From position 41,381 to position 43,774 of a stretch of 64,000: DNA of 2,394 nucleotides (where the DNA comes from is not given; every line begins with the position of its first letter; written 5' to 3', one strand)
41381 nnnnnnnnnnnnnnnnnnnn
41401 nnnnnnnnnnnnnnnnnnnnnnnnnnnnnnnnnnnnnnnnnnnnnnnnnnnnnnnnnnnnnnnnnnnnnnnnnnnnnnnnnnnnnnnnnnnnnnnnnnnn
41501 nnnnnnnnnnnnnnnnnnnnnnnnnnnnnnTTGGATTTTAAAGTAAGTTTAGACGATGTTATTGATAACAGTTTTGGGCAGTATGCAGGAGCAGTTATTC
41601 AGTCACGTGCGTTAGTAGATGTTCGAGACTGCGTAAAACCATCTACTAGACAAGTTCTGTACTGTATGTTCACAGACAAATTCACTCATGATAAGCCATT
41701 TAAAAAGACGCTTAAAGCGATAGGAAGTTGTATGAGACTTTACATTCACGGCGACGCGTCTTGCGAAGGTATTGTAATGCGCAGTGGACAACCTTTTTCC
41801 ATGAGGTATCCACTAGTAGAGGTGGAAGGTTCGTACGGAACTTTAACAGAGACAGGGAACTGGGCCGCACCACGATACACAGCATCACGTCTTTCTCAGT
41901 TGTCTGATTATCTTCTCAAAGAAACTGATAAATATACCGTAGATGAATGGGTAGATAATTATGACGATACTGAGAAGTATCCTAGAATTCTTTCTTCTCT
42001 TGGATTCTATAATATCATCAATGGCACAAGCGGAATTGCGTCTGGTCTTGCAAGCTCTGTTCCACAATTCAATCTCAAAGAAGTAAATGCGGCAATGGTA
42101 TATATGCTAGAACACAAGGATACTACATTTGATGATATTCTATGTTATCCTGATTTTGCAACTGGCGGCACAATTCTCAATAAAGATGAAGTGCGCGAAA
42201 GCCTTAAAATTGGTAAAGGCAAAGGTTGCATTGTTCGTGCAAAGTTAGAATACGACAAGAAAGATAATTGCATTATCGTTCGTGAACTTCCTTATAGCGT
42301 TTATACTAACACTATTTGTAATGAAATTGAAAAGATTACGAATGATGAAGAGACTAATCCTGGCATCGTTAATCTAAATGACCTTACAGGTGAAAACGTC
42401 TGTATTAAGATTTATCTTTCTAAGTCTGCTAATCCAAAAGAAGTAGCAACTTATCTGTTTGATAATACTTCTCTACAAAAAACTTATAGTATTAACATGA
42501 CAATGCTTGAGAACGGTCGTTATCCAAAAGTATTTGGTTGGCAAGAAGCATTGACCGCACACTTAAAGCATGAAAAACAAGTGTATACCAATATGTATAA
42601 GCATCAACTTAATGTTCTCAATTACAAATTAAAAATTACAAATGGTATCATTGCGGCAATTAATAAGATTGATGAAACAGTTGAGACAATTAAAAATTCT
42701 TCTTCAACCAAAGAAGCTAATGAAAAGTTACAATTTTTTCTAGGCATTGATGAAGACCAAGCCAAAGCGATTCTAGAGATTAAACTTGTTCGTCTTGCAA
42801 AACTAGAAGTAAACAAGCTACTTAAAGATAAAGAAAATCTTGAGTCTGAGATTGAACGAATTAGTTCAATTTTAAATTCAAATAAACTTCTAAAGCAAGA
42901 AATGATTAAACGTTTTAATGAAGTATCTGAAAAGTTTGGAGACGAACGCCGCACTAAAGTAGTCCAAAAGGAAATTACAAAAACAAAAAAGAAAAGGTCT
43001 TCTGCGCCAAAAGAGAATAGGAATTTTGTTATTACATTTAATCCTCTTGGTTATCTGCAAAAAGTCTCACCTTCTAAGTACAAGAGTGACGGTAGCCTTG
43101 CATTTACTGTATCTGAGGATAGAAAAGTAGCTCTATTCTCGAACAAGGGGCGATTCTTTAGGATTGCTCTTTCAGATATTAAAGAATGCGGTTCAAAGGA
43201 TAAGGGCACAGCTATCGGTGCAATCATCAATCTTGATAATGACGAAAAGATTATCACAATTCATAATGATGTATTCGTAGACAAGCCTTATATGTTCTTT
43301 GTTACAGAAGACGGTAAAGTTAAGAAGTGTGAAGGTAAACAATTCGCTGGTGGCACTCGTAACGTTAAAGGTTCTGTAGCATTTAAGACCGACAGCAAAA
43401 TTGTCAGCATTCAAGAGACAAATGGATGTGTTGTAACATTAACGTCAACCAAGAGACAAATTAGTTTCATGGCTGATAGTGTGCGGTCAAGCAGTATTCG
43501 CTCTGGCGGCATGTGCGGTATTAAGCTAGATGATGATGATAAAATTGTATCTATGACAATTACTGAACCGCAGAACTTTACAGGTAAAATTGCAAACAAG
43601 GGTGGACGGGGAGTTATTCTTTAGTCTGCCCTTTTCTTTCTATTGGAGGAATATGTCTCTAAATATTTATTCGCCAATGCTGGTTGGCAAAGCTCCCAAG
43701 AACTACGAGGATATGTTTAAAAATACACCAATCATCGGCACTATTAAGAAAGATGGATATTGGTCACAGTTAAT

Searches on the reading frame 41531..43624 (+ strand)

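Call 16: search_protein_families(library=phrogs, proteins=[window:41531-43624:+], max_evalue=0.001)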
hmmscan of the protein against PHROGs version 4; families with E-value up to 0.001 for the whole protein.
window:41531-43624:+ (697 aa): 3 families
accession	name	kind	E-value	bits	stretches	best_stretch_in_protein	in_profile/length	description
phrog_551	-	DNA, RNA and nucleotide metabolism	2.2e-101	341.5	1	5-679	10-678/701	DNA topoisomerase II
phrog_28877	-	DNA, RNA and nucleotide metabolism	2.2e-80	271.7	1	6-672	687-1367/1441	DNA topoisomerase II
phrog_20354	-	DNA, RNA and nucleotide metabolism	3.5e-23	83.6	1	4-139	5-141/142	DNA topoisomerase II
